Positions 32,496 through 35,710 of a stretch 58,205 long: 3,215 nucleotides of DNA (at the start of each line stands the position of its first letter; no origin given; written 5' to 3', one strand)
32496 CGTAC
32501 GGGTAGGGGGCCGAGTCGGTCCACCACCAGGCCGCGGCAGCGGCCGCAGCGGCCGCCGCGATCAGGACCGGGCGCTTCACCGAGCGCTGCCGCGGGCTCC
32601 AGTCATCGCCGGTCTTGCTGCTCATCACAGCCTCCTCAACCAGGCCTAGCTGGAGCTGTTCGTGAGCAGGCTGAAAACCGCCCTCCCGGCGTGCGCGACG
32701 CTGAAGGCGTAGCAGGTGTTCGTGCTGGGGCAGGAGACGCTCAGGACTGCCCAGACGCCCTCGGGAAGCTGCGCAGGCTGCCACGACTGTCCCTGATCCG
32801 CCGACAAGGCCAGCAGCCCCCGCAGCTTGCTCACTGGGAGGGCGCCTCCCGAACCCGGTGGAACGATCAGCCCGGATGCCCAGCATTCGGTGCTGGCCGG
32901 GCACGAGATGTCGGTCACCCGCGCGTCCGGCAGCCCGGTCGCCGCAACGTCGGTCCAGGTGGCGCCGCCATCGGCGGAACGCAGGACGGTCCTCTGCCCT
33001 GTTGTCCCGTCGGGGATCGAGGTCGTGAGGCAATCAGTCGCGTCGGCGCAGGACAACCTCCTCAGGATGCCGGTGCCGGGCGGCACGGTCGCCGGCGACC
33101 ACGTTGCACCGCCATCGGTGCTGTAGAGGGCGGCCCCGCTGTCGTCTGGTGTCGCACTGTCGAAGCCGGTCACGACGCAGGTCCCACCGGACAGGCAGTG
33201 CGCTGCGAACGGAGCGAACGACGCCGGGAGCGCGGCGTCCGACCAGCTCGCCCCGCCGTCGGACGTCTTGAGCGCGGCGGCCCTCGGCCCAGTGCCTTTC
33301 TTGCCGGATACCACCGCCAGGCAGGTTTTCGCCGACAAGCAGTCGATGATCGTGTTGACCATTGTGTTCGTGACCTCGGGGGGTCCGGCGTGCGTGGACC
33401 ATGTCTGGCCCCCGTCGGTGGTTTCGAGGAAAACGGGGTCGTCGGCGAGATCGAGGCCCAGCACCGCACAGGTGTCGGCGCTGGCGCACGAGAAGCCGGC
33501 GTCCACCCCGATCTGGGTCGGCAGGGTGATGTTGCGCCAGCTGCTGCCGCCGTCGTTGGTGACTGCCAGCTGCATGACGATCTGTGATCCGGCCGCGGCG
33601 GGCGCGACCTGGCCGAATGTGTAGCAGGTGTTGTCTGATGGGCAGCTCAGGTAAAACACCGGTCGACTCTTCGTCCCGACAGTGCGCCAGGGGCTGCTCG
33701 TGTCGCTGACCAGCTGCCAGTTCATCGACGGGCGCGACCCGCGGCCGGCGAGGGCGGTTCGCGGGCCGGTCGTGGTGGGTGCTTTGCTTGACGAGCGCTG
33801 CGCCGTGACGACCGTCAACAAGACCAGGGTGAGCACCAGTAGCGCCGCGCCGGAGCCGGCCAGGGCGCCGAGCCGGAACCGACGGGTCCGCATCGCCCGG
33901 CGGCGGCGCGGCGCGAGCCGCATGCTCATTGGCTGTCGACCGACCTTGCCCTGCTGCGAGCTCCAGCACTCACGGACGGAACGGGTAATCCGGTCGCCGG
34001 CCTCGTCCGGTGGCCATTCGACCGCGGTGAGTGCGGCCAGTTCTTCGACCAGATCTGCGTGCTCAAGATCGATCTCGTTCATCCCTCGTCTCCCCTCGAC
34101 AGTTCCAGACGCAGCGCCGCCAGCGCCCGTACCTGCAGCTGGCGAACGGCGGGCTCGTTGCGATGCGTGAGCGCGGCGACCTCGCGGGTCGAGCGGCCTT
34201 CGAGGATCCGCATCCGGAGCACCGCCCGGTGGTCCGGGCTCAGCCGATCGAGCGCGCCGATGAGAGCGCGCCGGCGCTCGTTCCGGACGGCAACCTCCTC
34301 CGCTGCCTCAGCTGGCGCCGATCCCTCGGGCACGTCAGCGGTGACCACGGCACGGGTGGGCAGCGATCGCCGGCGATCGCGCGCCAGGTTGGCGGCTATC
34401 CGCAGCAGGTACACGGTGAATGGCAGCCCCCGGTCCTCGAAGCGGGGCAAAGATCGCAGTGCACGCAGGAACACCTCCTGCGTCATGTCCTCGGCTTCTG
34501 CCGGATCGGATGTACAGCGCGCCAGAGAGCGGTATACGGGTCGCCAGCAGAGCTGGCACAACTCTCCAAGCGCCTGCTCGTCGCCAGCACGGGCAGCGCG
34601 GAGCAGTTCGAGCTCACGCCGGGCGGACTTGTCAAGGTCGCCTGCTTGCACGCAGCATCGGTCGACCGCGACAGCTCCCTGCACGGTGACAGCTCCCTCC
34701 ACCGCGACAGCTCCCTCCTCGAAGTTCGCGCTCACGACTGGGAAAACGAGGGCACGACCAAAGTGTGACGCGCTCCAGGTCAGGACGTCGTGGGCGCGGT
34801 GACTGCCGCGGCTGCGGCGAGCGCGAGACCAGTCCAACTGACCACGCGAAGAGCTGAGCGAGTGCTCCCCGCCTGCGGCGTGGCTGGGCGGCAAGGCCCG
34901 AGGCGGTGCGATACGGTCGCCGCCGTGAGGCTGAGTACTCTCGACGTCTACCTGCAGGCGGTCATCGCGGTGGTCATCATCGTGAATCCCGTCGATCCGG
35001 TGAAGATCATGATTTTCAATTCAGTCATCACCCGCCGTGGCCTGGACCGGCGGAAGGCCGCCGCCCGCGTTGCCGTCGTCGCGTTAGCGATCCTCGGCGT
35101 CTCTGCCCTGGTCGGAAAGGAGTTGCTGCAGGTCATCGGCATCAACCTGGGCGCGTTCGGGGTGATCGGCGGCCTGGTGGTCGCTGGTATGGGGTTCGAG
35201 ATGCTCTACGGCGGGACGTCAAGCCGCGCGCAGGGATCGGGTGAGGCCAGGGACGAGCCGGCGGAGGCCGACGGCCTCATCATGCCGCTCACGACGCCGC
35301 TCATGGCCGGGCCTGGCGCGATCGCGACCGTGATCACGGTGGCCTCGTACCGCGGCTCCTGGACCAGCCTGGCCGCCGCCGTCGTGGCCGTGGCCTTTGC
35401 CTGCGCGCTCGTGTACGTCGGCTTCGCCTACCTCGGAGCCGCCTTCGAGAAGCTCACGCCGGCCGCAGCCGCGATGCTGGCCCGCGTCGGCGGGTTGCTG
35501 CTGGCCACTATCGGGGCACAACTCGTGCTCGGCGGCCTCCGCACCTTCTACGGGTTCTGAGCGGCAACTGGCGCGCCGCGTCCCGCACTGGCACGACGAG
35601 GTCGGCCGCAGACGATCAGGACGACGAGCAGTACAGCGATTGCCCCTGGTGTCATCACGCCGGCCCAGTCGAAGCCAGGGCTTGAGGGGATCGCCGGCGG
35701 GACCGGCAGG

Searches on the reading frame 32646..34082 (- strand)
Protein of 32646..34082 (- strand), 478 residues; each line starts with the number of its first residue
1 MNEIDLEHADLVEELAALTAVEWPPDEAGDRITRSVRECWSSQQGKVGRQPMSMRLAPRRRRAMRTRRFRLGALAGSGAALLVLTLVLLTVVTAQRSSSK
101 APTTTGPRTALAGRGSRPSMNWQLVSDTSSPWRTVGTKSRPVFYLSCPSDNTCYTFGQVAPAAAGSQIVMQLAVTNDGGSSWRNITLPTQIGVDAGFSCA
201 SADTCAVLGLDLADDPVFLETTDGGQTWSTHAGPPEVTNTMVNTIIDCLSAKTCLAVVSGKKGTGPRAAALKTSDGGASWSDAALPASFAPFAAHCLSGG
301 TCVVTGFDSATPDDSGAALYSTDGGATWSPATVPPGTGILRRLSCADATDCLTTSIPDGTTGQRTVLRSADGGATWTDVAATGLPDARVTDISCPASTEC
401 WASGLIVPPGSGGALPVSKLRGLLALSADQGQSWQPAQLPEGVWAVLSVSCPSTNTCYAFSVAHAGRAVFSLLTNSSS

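Call 24: search_protein_families(library=pfam, proteins=[window:32646-34082:-], max_evalue=0.00001)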
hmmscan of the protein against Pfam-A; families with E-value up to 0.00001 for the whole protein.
window:32646-34082:- (478 aa): 4 families
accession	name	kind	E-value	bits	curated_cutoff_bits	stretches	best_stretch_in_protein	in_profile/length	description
PF13088.12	BNR_2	-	1.4e-15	57.9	31.4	1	262-437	76-251/277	BNR repeat-like domain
PF02012.26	BNR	-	5.8e-12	44.1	27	0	320-330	2-12/12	BNR/Asp-box repeat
PF14870.12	PSII_BNR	-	8.4e-08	32.2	27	0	180-348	7-156/303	Photosynthesis system II assembly factor YCF48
PF15902.12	Sortilin-Vps10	-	1.3e-07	31.2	33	0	221-330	6-111/446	Sortilin, neurotensin receptor 3,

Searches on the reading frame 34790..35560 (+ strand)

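Call 24: search_protein_families(library=pfam, proteins=[window:34790-35560:+], max_evalue=0.00001)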
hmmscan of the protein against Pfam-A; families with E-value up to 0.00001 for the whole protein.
window:34790-35560:+ (256 aa): 1 family
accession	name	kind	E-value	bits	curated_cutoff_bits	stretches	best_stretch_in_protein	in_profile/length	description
PF01914.23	MarC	-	1.9e-33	116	23.9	1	52-253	2-202/203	MarC family integral membrane protein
